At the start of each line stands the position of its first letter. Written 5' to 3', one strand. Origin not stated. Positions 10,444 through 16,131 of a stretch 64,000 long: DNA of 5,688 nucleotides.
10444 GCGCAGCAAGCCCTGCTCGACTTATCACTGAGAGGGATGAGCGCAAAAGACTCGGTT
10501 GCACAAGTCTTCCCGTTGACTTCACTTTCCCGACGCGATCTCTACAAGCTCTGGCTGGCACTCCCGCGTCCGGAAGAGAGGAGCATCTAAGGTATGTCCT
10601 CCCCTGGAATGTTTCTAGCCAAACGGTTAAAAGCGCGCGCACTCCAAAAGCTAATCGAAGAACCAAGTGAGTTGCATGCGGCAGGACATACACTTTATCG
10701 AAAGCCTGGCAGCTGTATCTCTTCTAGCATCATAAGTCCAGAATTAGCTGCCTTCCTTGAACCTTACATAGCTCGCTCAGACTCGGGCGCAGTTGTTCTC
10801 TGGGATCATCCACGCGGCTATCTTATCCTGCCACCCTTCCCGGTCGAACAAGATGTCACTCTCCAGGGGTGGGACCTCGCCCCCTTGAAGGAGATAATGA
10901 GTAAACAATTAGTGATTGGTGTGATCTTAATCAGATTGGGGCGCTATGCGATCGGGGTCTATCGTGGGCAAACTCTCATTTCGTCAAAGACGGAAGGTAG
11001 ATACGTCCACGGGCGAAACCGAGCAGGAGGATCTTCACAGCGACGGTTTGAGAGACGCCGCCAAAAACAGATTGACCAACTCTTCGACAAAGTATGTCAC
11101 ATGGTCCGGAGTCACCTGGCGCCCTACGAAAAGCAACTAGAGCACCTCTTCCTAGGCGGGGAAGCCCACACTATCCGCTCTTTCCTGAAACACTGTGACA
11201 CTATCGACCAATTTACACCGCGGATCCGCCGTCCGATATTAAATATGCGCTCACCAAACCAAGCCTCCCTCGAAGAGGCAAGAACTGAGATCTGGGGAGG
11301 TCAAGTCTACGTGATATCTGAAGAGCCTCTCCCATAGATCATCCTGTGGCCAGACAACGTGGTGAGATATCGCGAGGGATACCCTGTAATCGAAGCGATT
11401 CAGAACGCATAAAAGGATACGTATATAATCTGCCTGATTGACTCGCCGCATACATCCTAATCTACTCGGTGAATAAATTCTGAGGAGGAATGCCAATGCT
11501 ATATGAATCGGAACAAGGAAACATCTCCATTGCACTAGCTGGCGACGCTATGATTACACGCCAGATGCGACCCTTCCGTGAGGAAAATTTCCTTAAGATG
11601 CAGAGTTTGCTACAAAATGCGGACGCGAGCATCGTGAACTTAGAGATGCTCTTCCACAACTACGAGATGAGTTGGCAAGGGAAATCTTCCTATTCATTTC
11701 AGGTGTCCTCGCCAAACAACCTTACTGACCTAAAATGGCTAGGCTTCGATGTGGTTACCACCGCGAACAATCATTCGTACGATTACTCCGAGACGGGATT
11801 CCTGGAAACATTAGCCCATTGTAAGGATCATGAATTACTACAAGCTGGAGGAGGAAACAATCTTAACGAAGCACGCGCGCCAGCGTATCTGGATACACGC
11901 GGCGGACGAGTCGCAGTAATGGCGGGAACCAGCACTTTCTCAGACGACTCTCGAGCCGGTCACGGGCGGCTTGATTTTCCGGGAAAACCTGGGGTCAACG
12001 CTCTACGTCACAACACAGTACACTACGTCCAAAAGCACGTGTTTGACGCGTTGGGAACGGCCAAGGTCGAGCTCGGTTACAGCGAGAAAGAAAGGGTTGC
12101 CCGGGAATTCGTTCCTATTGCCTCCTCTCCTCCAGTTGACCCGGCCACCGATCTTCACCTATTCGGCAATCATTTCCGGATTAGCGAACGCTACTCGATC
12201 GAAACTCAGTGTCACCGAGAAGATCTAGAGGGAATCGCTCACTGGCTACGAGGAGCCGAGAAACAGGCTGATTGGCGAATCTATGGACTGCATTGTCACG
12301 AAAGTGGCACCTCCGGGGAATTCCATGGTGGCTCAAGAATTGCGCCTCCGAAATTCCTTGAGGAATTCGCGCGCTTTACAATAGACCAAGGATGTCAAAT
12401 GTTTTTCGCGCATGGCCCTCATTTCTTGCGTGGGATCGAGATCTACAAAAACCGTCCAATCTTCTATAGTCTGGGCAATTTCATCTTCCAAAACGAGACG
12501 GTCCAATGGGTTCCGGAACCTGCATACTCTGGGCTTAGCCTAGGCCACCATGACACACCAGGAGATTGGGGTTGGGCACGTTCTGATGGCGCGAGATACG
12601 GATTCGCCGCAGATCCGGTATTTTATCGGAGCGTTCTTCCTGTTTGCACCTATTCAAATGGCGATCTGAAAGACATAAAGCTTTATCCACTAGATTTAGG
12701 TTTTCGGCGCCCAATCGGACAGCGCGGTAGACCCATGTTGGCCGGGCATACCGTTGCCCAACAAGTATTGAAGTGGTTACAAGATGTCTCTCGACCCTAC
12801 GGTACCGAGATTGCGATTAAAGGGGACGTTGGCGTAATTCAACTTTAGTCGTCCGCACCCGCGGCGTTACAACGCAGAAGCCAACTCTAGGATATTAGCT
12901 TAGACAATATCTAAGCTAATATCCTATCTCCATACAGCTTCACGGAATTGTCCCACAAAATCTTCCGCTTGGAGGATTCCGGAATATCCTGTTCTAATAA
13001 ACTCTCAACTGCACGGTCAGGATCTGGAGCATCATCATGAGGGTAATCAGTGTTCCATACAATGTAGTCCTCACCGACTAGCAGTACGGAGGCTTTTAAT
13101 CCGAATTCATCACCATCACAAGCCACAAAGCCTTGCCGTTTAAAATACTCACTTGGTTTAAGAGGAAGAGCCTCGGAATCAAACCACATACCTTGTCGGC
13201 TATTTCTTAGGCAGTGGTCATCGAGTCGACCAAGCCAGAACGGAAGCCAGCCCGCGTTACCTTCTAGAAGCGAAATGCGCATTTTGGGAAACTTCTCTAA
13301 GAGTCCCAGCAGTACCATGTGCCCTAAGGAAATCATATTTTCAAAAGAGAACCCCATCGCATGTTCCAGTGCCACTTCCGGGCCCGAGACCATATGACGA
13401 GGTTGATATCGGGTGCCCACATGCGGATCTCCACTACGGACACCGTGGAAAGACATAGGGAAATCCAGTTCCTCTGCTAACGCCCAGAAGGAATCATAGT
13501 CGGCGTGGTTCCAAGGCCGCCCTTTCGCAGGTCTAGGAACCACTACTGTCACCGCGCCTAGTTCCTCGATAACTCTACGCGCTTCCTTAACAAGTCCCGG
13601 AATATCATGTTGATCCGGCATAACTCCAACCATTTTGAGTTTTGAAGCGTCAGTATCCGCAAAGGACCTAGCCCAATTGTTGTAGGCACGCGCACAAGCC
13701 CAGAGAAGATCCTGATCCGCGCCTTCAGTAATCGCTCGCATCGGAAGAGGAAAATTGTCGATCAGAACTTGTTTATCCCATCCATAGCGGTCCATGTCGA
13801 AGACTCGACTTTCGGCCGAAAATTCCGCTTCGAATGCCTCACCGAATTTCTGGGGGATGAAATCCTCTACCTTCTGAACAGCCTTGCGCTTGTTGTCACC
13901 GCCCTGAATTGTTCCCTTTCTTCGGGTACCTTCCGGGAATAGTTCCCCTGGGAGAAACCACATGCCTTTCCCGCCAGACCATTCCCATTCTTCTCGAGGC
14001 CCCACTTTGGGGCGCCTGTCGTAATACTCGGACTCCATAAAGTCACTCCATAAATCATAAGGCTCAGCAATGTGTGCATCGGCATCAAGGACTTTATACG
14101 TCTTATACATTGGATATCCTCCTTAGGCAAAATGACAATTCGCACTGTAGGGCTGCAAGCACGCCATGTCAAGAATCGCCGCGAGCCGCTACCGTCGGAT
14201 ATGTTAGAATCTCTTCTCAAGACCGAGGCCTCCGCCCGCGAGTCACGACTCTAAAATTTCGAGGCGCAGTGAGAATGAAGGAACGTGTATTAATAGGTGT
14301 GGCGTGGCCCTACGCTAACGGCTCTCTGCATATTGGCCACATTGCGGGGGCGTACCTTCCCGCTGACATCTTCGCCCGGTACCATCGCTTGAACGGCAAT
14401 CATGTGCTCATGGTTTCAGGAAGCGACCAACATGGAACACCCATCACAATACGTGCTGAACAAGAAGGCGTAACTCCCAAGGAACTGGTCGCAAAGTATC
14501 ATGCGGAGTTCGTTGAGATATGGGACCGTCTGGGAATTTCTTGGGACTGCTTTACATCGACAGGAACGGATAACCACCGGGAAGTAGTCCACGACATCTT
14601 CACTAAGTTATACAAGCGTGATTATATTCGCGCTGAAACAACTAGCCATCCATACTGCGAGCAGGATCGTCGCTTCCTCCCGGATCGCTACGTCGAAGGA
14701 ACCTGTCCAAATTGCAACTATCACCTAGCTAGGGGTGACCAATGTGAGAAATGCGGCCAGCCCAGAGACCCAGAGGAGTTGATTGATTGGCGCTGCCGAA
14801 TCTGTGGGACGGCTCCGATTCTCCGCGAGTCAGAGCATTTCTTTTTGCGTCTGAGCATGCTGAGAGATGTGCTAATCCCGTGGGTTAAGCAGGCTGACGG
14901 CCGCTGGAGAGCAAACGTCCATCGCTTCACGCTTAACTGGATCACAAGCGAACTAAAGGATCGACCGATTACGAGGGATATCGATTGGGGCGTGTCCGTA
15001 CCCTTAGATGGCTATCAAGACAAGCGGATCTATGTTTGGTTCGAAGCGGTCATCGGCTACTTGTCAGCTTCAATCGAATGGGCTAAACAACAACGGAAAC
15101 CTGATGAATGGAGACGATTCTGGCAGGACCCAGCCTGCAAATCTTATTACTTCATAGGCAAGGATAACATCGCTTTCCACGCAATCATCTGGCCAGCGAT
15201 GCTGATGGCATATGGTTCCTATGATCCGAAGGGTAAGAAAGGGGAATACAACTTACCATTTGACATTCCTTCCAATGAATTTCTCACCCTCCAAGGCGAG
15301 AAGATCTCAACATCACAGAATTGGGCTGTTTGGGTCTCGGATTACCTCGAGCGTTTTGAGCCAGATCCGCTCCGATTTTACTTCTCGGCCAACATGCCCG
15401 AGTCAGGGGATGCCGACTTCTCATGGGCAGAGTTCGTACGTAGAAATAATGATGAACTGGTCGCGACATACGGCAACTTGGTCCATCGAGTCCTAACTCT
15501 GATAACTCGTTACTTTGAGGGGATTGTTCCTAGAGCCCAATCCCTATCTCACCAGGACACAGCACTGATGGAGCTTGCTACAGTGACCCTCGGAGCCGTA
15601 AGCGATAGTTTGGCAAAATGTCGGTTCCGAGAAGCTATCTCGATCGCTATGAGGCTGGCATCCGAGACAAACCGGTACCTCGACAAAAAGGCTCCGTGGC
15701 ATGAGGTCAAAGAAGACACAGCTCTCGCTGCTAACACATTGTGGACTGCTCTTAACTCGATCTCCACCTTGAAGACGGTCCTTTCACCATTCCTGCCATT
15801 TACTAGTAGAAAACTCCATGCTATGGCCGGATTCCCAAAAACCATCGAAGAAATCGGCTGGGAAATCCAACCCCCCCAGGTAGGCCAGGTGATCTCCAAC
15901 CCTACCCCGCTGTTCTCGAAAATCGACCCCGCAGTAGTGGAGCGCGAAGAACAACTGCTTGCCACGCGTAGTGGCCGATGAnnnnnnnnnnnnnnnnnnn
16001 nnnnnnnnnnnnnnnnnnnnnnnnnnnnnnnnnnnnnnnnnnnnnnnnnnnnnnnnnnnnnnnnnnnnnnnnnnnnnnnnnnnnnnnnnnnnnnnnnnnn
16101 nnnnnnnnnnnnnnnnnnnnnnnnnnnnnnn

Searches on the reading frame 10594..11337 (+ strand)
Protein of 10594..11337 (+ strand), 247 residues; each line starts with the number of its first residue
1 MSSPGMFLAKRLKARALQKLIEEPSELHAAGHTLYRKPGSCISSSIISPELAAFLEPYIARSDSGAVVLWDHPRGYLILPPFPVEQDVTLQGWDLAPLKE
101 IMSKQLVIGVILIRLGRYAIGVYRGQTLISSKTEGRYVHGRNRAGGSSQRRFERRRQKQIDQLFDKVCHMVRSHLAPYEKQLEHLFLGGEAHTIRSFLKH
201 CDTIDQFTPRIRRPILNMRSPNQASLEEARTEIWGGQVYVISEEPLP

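Call 33: search_protein_families(library=pfam, proteins=[window:10594-11337:+], max_evalue=0.00001)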
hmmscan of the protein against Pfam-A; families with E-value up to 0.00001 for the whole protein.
window:10594-11337:+ (247 aa): 3 families
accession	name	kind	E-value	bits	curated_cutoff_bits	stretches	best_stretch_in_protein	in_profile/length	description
PF18859.6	acVLRF1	-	2.2e-28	99.5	27.1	1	108-234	3-125/130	Actinobacteria/chloroflexi VLRF1 release factor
PF18854.6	baeRF_family10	-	8.7e-13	49.2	27.1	1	95-199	3-109/143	Bacterial archaeo-eukaryotic release factor family 10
PF03464.20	eRF1_2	-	1.6e-08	35.4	27.1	1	108-226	2-120/133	eRF1 domain 2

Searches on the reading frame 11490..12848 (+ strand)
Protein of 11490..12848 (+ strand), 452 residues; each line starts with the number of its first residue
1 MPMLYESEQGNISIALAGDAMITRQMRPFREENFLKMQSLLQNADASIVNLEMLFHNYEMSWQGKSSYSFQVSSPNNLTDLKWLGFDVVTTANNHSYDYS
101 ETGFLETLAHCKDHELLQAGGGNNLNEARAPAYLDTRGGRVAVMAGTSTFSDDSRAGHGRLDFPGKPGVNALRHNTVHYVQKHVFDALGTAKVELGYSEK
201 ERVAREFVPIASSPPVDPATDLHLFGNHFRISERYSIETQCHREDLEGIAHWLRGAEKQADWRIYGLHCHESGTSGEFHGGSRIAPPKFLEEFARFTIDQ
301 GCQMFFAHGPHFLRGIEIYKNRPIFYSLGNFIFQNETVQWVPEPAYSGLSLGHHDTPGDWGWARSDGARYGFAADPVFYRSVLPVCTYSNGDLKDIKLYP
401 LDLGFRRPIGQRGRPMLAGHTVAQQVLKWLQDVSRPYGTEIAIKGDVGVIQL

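Call 33: search_protein_families(library=pfam, proteins=[window:11490-12848:+], max_evalue=0.00001)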
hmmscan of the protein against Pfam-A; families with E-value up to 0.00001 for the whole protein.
window:11490-12848:+ (452 aa): 1 family
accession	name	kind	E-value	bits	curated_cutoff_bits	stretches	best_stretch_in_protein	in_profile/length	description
PF09587.15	PGA_cap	-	7.6e-49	166.9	27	1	14-334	2-254/255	Bacterial capsule synthesis protein PGA_cap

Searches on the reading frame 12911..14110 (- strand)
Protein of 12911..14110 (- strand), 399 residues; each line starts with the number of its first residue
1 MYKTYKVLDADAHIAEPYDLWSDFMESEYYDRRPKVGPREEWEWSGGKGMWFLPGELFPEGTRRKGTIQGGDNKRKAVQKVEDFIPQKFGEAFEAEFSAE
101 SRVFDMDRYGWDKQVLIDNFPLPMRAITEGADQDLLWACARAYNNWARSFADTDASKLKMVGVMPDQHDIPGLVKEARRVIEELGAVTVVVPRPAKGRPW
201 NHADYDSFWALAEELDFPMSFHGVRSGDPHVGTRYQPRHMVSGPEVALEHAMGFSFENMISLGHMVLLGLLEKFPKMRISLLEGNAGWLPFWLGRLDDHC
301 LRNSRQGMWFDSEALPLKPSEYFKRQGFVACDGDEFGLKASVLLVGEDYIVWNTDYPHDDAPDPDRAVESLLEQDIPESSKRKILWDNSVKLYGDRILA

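Call 33: search_protein_families(library=pfam, proteins=[window:12911-14110:-], max_evalue=0.00001)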
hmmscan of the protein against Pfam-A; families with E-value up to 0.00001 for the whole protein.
window:12911-14110:- (399 aa): 1 family
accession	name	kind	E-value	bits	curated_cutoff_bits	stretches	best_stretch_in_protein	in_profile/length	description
PF04909.20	Amidohydro_2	-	2.3e-24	87.1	26.4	1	97-394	19-288/289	Amidohydrolase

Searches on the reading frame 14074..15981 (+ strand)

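Call 33: search_protein_families(library=pfam, proteins=[window:14074-15981:+], max_evalue=0.00001)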
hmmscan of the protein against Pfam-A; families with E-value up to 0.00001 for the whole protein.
window:14074-15981:+ (635 aa): 5 families
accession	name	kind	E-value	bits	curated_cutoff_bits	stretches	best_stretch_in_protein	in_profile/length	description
PF09334.17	tRNA-synt_1g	-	1.4e-152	508.5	20.1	1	72-474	1-391/391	tRNA synthetases class I (M)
PF00133.28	tRNA-synt_1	-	3.6e-17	62.7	22.7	1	71-312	24-246/414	tRNA synthetases class I (I, L, M and V)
PF19303.5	Anticodon_3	-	2e-14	54.2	23.5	1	485-620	1-138/152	Anticodon binding domain of methionyl tRNA ligase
PF08264.19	Anticodon_1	-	3e-07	30.9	25.1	1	505-598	11-106/148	Anticodon-binding domain of tRNA ligase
PF01406.26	tRNA-synt_1e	-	3.6e-07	30.3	27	0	78-186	16-122/301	tRNA synthetases class I (C) catalytic domain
